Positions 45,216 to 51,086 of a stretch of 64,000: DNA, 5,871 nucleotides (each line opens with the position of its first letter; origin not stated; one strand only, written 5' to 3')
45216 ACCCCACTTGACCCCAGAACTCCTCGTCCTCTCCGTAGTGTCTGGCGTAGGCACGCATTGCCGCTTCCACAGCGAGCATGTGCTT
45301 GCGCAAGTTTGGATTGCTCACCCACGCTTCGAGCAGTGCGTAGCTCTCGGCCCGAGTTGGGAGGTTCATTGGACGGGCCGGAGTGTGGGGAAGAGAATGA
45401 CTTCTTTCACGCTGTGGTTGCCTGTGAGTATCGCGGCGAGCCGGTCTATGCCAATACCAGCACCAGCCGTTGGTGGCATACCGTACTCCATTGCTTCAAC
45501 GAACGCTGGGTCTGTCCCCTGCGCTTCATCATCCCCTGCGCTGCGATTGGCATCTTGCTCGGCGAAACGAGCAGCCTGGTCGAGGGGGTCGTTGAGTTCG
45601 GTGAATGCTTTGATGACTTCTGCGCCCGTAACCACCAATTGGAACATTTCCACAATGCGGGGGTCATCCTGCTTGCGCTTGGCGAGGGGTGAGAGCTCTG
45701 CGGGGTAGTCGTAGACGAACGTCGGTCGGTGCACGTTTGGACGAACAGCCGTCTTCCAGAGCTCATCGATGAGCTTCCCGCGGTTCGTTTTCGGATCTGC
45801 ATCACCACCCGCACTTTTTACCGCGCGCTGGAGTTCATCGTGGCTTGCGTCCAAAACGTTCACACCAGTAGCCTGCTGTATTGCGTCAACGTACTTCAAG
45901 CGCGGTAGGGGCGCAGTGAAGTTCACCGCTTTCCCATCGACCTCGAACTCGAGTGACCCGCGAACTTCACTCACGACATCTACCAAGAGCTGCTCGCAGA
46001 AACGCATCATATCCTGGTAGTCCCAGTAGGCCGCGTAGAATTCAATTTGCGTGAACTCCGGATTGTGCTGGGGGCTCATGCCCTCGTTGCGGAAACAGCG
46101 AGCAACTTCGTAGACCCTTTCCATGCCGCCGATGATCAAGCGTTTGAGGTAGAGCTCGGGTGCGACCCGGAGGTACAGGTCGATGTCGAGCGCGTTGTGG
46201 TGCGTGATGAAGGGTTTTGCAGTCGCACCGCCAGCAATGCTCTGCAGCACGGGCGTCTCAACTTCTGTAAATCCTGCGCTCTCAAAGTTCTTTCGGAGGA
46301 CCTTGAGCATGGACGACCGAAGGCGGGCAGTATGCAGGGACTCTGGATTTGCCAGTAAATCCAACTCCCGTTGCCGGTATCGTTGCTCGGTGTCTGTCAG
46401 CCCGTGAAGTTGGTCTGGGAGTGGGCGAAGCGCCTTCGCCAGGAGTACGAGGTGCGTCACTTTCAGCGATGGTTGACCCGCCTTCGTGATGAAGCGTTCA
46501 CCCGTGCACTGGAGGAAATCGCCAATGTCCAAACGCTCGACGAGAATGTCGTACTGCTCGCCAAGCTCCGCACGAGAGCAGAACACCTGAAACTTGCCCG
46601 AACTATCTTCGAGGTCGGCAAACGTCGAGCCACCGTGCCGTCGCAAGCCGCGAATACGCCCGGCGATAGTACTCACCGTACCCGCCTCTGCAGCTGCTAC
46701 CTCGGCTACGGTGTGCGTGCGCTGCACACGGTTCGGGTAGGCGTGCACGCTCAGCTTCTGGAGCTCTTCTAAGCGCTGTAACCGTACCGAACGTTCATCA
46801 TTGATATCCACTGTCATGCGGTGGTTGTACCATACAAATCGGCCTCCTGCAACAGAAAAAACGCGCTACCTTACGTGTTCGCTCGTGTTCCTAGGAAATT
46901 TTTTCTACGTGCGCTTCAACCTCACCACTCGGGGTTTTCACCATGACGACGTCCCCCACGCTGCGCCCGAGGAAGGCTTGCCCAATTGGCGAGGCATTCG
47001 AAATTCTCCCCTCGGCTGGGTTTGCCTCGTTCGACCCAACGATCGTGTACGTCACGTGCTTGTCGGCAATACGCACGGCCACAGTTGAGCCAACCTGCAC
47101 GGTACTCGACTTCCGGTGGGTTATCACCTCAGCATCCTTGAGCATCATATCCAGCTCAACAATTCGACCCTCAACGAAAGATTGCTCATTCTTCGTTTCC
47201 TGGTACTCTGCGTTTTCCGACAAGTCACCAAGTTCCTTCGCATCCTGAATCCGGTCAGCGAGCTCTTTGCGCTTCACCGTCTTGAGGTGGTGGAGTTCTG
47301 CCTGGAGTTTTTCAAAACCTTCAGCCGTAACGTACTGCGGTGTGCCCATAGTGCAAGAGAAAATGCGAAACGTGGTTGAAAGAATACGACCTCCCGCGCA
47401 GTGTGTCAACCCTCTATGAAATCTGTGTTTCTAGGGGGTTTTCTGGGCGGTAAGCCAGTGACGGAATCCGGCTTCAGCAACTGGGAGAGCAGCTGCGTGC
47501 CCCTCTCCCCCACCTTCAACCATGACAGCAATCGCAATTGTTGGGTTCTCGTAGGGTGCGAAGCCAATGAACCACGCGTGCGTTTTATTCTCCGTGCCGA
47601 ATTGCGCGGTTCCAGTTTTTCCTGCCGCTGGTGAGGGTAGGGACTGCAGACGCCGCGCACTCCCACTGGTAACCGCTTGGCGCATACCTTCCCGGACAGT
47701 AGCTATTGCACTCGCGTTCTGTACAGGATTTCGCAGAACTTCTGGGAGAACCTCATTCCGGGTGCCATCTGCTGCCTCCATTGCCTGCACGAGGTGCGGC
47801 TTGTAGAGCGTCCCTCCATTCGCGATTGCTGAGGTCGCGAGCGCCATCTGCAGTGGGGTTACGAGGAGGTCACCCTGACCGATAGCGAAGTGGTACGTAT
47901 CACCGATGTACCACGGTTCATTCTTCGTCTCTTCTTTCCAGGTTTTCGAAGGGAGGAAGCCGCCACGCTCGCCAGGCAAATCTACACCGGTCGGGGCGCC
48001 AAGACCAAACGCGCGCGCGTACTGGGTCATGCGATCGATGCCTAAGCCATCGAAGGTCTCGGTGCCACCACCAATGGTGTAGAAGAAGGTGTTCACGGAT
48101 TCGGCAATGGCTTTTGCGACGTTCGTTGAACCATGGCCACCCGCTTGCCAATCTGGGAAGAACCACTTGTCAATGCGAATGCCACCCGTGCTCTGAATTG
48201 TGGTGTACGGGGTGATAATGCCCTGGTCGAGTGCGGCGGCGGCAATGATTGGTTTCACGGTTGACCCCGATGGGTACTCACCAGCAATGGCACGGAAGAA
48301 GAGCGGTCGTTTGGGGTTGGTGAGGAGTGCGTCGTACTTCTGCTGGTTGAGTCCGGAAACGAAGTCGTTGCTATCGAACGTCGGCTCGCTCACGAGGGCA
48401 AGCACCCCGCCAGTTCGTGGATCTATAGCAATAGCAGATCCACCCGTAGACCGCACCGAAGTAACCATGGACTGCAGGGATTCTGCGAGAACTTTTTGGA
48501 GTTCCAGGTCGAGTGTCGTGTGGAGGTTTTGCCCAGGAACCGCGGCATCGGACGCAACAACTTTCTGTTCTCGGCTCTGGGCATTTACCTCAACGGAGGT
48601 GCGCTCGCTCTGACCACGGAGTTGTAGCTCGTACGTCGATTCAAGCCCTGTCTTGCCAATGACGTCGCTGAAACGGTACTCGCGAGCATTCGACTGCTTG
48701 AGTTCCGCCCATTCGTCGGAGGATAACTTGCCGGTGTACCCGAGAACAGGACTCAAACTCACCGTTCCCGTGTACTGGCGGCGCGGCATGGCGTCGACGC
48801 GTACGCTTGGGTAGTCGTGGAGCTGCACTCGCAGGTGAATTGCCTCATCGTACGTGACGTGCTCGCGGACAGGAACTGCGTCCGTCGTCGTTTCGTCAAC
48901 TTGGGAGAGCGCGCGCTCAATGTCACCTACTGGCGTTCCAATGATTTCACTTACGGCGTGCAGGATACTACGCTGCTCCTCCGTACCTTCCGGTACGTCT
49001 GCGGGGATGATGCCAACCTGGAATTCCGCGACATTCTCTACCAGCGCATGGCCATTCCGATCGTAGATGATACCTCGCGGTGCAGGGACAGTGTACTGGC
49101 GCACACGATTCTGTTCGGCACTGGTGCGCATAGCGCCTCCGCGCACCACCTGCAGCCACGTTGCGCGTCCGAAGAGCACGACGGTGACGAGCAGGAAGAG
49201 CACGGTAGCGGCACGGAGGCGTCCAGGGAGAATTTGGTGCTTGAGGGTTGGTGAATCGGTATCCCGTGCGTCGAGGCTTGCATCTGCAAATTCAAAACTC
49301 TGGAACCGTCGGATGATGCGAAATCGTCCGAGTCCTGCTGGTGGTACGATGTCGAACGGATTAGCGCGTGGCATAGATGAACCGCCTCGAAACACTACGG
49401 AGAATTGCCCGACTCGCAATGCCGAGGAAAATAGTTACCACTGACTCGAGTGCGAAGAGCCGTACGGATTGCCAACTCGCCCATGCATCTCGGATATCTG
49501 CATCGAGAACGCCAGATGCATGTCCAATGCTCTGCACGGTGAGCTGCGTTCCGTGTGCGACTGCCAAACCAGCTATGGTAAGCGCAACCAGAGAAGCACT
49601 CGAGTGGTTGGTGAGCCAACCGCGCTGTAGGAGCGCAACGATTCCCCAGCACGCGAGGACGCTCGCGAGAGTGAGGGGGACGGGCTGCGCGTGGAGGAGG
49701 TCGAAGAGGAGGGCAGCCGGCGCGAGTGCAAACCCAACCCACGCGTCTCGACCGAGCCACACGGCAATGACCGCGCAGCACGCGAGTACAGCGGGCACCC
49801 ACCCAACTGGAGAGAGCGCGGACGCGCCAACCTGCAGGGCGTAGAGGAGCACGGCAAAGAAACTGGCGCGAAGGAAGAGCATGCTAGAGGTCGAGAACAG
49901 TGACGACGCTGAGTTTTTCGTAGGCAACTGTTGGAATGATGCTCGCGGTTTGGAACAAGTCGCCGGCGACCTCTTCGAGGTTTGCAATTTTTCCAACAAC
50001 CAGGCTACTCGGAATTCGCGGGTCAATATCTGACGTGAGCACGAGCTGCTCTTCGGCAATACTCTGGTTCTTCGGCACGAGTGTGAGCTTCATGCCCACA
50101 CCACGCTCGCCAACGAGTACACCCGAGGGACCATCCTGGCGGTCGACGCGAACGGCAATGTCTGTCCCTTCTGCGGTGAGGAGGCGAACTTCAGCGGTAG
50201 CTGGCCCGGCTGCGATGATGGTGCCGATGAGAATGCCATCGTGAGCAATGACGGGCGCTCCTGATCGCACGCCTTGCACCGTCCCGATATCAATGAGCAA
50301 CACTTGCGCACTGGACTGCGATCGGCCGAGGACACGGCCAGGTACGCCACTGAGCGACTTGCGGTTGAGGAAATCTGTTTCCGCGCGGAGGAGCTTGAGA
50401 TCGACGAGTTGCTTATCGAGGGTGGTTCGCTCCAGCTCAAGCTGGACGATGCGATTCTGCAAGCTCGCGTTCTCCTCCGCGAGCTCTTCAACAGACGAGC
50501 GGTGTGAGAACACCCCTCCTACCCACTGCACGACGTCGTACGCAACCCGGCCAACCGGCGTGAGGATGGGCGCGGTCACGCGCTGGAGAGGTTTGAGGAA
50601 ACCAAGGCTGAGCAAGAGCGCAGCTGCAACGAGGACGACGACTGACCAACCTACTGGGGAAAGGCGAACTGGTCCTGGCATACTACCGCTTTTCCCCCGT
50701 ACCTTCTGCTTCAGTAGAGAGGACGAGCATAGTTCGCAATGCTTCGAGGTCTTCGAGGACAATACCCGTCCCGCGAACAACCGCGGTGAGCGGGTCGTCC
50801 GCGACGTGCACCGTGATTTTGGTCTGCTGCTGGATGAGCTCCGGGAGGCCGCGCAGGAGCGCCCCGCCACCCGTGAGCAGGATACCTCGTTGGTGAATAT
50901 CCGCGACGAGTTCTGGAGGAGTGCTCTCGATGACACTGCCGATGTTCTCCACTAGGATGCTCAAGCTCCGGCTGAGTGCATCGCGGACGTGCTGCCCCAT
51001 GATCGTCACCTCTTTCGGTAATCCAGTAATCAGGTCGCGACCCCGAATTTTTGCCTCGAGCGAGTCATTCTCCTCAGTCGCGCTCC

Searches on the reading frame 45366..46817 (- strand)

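Call 53: search_protein_families(library=pfam, proteins=[window:45366-46817:-], max_evalue=0.0001)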
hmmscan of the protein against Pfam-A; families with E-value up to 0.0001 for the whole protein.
window:45366-46817:- (483 aa): 2 families
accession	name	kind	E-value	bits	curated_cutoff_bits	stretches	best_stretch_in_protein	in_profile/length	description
PF00152.25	tRNA-synt_2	-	1.1e-87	294.4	25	1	143-479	2-307/308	tRNA synthetases class II (D, K and N)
PF01336.31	tRNA_anti-codon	-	1e-12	48.2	27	1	50-125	2-74/75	OB-fold nucleic acid binding domain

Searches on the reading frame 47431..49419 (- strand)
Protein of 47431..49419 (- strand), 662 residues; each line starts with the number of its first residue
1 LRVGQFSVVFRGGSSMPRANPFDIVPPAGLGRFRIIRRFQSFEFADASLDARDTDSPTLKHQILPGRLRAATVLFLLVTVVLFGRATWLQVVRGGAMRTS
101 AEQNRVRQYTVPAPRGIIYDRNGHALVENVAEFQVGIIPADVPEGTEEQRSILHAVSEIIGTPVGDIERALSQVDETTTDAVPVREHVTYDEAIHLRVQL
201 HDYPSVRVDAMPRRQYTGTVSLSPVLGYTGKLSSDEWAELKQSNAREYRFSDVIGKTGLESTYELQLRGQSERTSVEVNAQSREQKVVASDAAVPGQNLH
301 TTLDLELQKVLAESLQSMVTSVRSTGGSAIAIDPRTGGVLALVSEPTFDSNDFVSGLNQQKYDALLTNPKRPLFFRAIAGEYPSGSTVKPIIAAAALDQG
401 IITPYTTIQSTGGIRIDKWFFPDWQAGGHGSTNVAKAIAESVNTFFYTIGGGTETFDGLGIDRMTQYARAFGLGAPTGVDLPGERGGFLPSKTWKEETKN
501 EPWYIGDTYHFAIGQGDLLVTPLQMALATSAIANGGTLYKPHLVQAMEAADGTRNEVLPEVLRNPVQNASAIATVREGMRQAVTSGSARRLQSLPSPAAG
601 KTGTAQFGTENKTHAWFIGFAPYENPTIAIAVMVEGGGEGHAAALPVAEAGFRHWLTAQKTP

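Call 53: search_protein_families(library=pfam, proteins=[window:47431-49419:-], max_evalue=0.0001)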
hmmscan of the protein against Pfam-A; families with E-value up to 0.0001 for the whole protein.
window:47431-49419:- (662 aa): 2 families
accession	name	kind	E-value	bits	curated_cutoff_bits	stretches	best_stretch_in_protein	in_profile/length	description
PF00905.27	Transpeptidase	-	9.7e-70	235.6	22.1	1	327-648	1-294/299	Penicillin binding protein transpeptidase domain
PF03717.20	PBP_dimer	-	3.1e-34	119.4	24.4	1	111-285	2-176/180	Penicillin-binding Protein dimerisation domain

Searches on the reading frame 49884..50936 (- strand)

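Call 52: search_protein_families(library=pfam, proteins=[window:49884-50936:-], max_evalue=0.0001)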
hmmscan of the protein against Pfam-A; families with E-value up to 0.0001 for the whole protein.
window:49884-50936:- (350 aa): 1 family
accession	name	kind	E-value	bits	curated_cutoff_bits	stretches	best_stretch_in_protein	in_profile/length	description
PF04085.20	MreC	-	5.5e-27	94.8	28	1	207-348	7-146/147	Rod shape-determining protein MreC, barrel core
